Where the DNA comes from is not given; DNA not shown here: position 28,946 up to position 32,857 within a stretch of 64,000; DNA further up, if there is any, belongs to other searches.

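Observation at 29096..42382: Cell-surface locus of three giant adhesin-like proteins plus a type-I membrane protein, two with matching acidic P/Q/E-rich cytoplasmic tails and one with an Arg-rich tail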

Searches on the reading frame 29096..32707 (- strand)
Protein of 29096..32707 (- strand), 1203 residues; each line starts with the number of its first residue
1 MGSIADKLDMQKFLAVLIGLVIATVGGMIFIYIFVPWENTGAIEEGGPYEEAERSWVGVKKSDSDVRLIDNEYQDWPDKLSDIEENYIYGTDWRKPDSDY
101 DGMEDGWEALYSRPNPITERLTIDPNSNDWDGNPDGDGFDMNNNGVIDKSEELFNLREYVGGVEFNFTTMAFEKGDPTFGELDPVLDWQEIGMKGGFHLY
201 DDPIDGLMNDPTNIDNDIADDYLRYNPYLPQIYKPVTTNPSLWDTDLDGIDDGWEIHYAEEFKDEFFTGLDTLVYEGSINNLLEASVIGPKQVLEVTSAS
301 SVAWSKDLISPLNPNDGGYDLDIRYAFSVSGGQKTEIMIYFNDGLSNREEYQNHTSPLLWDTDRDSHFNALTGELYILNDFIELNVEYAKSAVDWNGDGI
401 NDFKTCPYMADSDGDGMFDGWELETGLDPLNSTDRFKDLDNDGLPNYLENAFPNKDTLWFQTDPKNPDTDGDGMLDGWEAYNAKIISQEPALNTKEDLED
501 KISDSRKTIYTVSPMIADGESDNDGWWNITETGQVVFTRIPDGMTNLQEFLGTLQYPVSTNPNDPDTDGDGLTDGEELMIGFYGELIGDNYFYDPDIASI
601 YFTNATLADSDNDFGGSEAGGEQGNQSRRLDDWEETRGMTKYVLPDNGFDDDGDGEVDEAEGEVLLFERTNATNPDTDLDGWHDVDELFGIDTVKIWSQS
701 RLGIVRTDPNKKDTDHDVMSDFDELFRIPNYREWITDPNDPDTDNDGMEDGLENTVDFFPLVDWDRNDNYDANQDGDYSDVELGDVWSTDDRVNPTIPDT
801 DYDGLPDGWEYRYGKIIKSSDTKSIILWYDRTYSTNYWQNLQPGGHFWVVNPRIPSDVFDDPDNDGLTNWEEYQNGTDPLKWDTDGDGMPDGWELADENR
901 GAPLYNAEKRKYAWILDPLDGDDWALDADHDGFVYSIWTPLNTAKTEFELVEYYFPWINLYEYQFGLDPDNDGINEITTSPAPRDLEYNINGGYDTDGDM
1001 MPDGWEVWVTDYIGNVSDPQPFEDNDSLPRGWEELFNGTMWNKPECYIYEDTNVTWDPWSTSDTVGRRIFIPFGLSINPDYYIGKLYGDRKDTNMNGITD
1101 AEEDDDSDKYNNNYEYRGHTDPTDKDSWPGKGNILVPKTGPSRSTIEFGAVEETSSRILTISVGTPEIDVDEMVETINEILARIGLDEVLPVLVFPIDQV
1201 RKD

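Call 4: search_protein_families(library=pfam, proteins=[window:29096-32707:-], max_evalue=0.01)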
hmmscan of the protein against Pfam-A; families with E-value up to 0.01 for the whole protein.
window:29096-32707:- (1203 aa): 1 family
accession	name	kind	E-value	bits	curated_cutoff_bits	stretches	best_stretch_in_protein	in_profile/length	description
PF18884.5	TSP3_bac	-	1.6e-08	34.7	25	4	861-881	1-21/22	Bacterial TSP3 repeat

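Call 5: search_protein_families(library=ncbifam, proteins=[window:29096-32707:-], max_evalue=0.01)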
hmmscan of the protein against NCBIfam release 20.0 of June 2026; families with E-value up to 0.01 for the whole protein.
window:29096-32707:- (1203 aa): 3 families
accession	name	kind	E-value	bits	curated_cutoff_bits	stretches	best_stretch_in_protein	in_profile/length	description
NF033765.2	gliding_CglD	equivalog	1.9e-23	82.2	400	4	668-820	139-287/1124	adventurous gliding motility lipoprotein CglD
NF047639.1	throspo3_MtsD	equivalog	0.00017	19.8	800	2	396-448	462-519/651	cell-cell cohesion protein MtsD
NF042425.1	Amuc_1099_fam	equivalog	0.00028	20.5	50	1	1102-1129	127-154/321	Amuc_1099 family pilus-like system protein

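Call 23: find_homologous_proteins(query=window:29096-32707:-, max_evalue=0.001)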
Query window:29096-32707:- (1203 aa): 1767 proteins with E <= 0.001 among 8000 candidates; the best 120 are listed.
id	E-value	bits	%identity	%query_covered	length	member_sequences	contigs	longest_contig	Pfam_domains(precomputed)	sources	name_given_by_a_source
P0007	0.0e+0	2322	83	99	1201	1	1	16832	PF18884.6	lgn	-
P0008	0.0e+0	2275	81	99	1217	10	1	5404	PF18884.6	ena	-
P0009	0.0e+0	2270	81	100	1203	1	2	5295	-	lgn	-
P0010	0.0e+0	2220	78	100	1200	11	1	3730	PF18884.6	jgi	jgi:hypothetical protein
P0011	0.0e+0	2039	73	100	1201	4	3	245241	-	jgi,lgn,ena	-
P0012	0.0e+0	2009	72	98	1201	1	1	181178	-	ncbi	ncbi:MAG: hypothetical protein ACMUIE_00360 [Thermoplasmatota archaeon]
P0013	0.0e+0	1988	71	99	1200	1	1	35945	-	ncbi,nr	ncbi:MAG: hypothetical protein JXA22_01135 [Candidatus Thermoplasmatota archaeon]|nr:hypothetical pr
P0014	0.0e+0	1965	70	100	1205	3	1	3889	PF18884.6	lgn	-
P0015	0.0e+0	1964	70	99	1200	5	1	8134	-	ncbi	ncbi:MAG: hypothetical protein ACMUFK_03975 [Thermoplasmatota archaeon]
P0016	0.0e+0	1784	65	98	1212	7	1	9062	PF18884.6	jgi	-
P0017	0.0e+0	1779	67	99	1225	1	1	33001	PF18884.6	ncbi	ncbi:MAG: hypothetical protein ACMUIG_06300 [Thermoplasmatota archaeon]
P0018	0.0e+0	1725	66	95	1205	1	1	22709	-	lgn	-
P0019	0.0e+0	1712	65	96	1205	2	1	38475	PF18884.6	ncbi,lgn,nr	ncbi:MAG: hypothetical protein QCI82_09475 [Candidatus Thermoplasmatota archaeon]|nr:hypothetical pr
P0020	0.0e+0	1693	66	95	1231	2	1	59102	-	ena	-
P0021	0.0e+0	1682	63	99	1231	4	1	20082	-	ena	-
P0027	0.0e+0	1109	50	94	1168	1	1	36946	PF18884.6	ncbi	ncbi:MAG: hypothetical protein ACMUIG_02595 [Thermoplasmatota archaeon]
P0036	8.9e-233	794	43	96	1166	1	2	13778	-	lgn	-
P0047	5.3e-156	540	35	73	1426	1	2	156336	-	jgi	jgi:hypothetical protein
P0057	6.9e-146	506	37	72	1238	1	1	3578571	-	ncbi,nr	ncbi:MAG: hypothetical protein JSV49_02510 [Thermoplasmata archaeon]|nr:MAG: hypothetical protein JS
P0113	2.2e-56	210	29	71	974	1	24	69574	PF18884.6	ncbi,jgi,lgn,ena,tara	tara:strand:- start:5380 stop:8304 length:2925 start_codon:yes stop_codon:yes gene_type:complete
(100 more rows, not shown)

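Call 28: find_encoding_contigs(protein=P0113, flank=8000, max_places=3)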
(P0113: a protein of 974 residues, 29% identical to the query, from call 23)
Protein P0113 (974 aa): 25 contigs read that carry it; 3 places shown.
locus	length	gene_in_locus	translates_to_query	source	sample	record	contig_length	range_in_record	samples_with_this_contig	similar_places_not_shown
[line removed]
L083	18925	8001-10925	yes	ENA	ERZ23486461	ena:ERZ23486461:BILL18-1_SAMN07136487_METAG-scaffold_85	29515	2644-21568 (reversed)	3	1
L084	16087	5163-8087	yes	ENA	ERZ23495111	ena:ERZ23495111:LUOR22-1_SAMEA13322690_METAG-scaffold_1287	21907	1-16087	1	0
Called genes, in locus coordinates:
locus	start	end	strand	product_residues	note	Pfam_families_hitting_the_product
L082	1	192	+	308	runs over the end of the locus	PF04258:Peptidase_A22B (weak), PF06550:SPP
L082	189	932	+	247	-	PF00149:Metallophos (weak), PF12850:Metallophos_2 (weak)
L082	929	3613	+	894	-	PF00270:DEAD, PF04851:ResIII, PF00271:Helicase_C, PF19306:WHD_Lhr, PF08494:DEAD_assoc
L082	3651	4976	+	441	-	PF07995:GSDH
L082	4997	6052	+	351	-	PF00899:ThiF, PF00581:Rhodanese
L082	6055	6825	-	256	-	PF14811:TPD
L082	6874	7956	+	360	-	PF01321:Creatinase_N (faint), PF00557:Peptidase_M24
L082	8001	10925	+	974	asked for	PF18884:TSP3_bac (weak)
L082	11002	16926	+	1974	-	PF16640:Big_3_5 (faint), PF00775:Dioxygenase_C (faint), PF13620:CarboxypepD_reg (faint), PF13559:DUF4129 (weak)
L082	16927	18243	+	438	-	PF14258:DUF4350 (weak)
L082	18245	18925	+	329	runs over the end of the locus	PF20030:bpMoxR (weak), PF07726:AAA_3, PF07728:AAA_5, PF17863:AAA_lid_2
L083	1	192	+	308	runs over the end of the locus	PF04258:Peptidase_A22B (weak), PF06550:SPP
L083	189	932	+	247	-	PF00149:Metallophos (weak), PF12850:Metallophos_2 (weak)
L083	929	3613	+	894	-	PF00270:DEAD, PF04851:ResIII, PF00271:Helicase_C, PF19306:WHD_Lhr, PF08494:DEAD_assoc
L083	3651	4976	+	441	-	PF07995:GSDH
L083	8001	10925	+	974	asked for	PF18884:TSP3_bac (weak)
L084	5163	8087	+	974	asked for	PF18884:TSP3_bac (weak)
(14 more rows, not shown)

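Call 29: find_encoding_contigs(protein=P0057, flank=10000, max_places=2)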
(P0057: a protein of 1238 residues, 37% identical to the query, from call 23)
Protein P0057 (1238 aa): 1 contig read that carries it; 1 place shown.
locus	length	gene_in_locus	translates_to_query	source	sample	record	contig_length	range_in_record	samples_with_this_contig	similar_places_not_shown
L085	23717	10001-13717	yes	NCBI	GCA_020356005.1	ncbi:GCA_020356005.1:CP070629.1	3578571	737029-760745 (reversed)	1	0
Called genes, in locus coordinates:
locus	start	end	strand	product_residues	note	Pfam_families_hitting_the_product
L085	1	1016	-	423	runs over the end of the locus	PF00330:Aconitase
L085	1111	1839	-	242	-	PF13620:CarboxypepD_reg, PF13715:CarbopepD_reg_2, PF17210:SdrD_B (weak)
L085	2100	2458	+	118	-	-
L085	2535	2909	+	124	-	PF01849:NAC, PF19026:UBA_HYPK (weak)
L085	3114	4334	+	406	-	PF00464:SHMT, PF01041:DegT_DnrJ_EryC1 (weak)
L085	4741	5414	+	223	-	PF00179:UQ_con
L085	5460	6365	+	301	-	PF00899:ThiF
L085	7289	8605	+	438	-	PF00108:Thiolase_N, PF22691:Thiolase_C_1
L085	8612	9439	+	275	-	PF01796:OB_ChsH2_C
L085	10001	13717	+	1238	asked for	-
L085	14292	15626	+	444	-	-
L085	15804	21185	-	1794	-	PF05048:NosD, PF13229:Beta_helix, PF05048:NosD, PF13229:Beta_helix, PF05048:NosD, PF05048:NosD, PF13229:Beta_helix, PF05048:NosD, +9 more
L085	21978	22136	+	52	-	PF21349:RUBY_RBDX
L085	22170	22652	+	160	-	PF02915:Rubrerythrin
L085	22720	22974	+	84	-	-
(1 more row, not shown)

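Call 41: find_encoding_contigs(protein=P0027, flank=10000, max_places=2)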
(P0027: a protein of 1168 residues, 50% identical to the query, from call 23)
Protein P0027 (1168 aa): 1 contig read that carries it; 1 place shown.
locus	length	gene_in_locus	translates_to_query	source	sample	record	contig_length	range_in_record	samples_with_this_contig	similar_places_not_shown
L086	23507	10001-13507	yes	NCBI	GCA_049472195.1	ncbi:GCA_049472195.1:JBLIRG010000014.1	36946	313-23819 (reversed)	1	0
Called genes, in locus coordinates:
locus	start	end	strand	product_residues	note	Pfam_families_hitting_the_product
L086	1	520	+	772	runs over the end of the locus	PF02574:S-methyl_trans, PF00809:Pterin_bind, PF02607:B12-binding_2, PF02310:B12-binding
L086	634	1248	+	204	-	PF02632:BioY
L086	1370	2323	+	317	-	PF08279:HTH_11, PF13412:HTH_24 (faint), PF03099:BPL_LplA_LipB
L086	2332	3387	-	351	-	PF01080:Presenilin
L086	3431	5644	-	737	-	PF04851:ResIII, PF00270:DEAD, PF22527:DEXQc_Suv3 (weak), PF00271:Helicase_C, PF21280:Helicase_dom4_arc, PF00633:HHH (faint), PF14520:HHH_5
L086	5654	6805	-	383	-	PF01798:Nop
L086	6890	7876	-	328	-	-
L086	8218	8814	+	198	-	-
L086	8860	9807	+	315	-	PF00291:PALP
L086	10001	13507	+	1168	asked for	PF18884:TSP3_bac (faint)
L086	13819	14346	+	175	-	-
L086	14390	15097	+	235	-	PF12697:Abhydrolase_6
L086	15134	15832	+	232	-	PF12697:Abhydrolase_6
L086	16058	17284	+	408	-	-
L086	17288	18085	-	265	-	PF03649:UPF0014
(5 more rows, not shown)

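Call 42: find_encoding_contigs(protein=P0047, flank=10000, max_places=2)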
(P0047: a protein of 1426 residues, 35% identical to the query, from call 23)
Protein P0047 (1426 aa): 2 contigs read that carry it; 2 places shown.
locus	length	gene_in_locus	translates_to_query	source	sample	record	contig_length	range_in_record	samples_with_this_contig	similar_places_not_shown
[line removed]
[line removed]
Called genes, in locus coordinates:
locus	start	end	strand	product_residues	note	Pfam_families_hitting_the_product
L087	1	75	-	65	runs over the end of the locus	PF00832:Ribosomal_L39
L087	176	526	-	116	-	PF01984:dsDNA_bind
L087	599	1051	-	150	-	PF01090:Ribosomal_S19e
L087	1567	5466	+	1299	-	PF28492:Beta_helix_4 (faint)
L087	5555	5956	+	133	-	PF00583:Acetyltransf_1, PF13508:Acetyltransf_7, PF13673:Acetyltransf_10, PF08445:FR47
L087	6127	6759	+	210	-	PF07760:DUF1616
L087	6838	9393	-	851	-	PF00931:NB-ARC (weak), PF01637:ATPase_2 (weak), PF13191:AAA_16, PF20720:nSTAND3 (faint), PF05729:NACHT (weak), PF13401:AAA_22, PF13424:TPR_12, PF13424:TPR_12, +6 more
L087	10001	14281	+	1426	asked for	-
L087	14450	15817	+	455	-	-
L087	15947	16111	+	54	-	-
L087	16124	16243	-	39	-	-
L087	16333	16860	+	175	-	PF12840:HTH_20 (faint), PF13601:HTH_34 (faint), PF24266:HTH_HVO_0163_N, PF01047:MarR (faint), PF12802:MarR_2 (faint), PF01022:HTH_5 (weak), PF13412:HTH_24 (weak)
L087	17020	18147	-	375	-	PF05559:DUF763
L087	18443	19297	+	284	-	PF01936:NYN, PF12872:OST-HTH (weak)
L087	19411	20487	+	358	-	PF01321:Creatinase_N (faint), PF00557:Peptidase_M24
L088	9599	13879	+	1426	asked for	-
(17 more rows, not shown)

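Call 47: predict_structure(alignment_id=A2)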
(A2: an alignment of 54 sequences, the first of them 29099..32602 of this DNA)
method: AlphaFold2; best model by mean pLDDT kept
length: 1168 residues; sequences in the alignment: 54
mean_pLDDT: 85.4   pTM: 0.58
mean pLDDT of the five models: 85.4, 85.4, 82.1, 80.9, 80.8
residues with pLDDT >= 90: 523; 70-90: 539; 50-70: 76; < 50: 30
segments of 3 or more residues with pLDDT < 50: 1-13, 1109-1120, 1165-1168
pLDDT, mean of each block of 10 residues (from residue 1): 34 50 67 84 87 86 93 90 87 92 84 89 91 89 88 90 80 54 74 85 92 93 90 85 68 83 81 88 90 80 89 91 92 85 90 87 87 91 91 91 93 92 90 94 94 87 87 92 92 84 90 91 90 92 92 91 92 86 77 88 90 88 88 93 92 90 88 94 92 88 94 93 87 86 84 89 93 95 91 90 92 93 92 94 94 93 89 90 93 91 90 92 91 83 88 85 85 74 62 84 82 84 87 89 87 82 87 90 91 89 61 36 64 76 75 69 47
secondary structure, 60 per line:
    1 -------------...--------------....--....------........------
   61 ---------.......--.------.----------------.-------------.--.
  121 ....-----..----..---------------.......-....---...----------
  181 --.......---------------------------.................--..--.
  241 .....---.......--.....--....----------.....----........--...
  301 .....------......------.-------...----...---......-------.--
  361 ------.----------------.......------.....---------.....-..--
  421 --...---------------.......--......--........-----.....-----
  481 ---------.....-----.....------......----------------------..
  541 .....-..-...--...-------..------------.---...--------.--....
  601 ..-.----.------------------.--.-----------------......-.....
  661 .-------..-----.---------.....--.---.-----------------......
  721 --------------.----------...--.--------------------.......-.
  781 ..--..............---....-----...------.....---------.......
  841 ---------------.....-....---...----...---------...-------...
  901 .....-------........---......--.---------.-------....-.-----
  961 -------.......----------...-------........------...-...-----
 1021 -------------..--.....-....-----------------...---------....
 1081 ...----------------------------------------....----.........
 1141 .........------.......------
elements in order (helices of 4 or more, strands of 3 or more residues): E31-34 E37-40 H47-54 H70-76 H120-124 H153-159 H161-164 H183-189 H217-231 E240-245 E249-255 E258-262 E265-268 H279-283 E288-295 E298-305 H312-317 E332-334 E339-341 H345-350 H384-390 H397-401 H411-415 E423-425 H441-447 E450-455 H459-465 E471-475 E490-494 E500-504 H511-516 H539-545 E550-552 E555-557 H597-602 H649-654 H658-661 H686-690 H715-720 H772-778 E780-782 H785-798 H802-805 E811-813 H820-824 H834-840 H856-860 H862-865 E869-871 E876-878 E898-905 E913-920 H924-929 H968-974 H995-1002 E1013-1015 H1038-1042 H1044-1047 H1077-1083 E1124-1127 H1132-1149 E1159-1162

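Call 49: fold_search(model_id=the predicted structure, library=pdb)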
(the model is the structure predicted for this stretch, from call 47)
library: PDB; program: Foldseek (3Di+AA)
matches with E <= 10: 17; with E <= 0.001: 0
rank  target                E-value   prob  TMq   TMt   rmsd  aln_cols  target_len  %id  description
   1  3q8c                  1.4e+00  0.02  0.03  0.05  16.3       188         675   13  Crystal structure of Protective Antigen W346F (pH 5.5) (released 2012-02-15)
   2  7c7u_A                2.6e+00  0.35  0.03  0.07   4.8        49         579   39  Biofilm associated protein - BSP domain (released 2021-05-12)
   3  6psn_A                2.9e+00  0.11  0.04  0.08   9.7        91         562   21  Anthrax toxin protective antigen channels bound to lethal factor (released 2020-03-04)
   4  8xks_B                4.6e+00  0.04  0.02  0.04  12.9        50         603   24  The cryo-EM structure of Orf2971-FtsHi motor complex (released 2024-12-04)
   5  7c7r_A                4.9e+00  0.35  0.04  0.10   4.8        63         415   33  Biofilm associated protein - B domain (released 2021-05-12)
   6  3j9c                  5.2e+00  0.08  0.04  0.10   9.6        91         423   21  CryoEM single particle reconstruction of anthrax toxin protective antigen pore at 2.9 Angstrom resolution (released 2015-03-11)
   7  3q8e                  5.2e+00  0.01  0.03  0.05  16.1       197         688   14  Crystal structure of Protective Antigen W346F (pH 8.5) (released 2012-02-15)
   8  1bjp_D                6.3e+00  0.21  0.03  0.43   5.4        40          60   15  CRYSTAL STRUCTURE OF 4-OXALOCROTONATE TAUTOMERASE INACTIVATED BY 2-OXO-3-PENTYNOATE AT 2.4 ANGSTROMS RESOLUTION (released 1998-12-02)
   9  8t9o_F                7.1e+00  0.15  0.03  0.44   2.6        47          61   17  Crystal structure of CF, a heterohexamer of the 4-oxalocrotonate tautomerase (4-OT) family (released 2023-12-06)
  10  3tey                  7.1e+00  0.01  0.03  0.05  15.2       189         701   15  Crystal Structure of Anthrax Protective Antigen (Membrane Insertion Loop Deleted) Mutant S337C N664C to 2.06-A resolutio (released 2011-10-26)
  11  8t9o_A                7.5e+00  0.18  0.03  0.44   2.7        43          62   16  Crystal structure of CF, a heterohexamer of the 4-oxalocrotonate tautomerase (4-OT) family (released 2023-12-06)
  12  3vwo                  7.5e+00  0.01  0.03  0.12   7.9        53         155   15  Crystal structure of peptidoglycan hydrolase mutant from Sphingomonas sp. A1 (released 2013-09-04)
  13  3ry0_A                8.9e+00  0.21  0.03  0.50   4.3        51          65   18  Crystal structure of TomN, a 4-Oxalocrotonate Tautomerase homologue in Tomaymycin biosynthetic pathway (released 2011-08-17)
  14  6fb0_B                8.9e+00  0.02  0.03  0.13   6.3        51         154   22  Crystal Structure of a Tailored I-CreI Homing Endonuclease Protein (3115 variant) in complex with its target DNA (Haem (released 2018-07-18)
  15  3abf_E                9.5e+00  0.21  0.03  0.51   2.1        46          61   20  Crystal Structure of a 4-Oxalocrotonate Tautomerase Homologue (TTHB242) (released 2010-12-15)
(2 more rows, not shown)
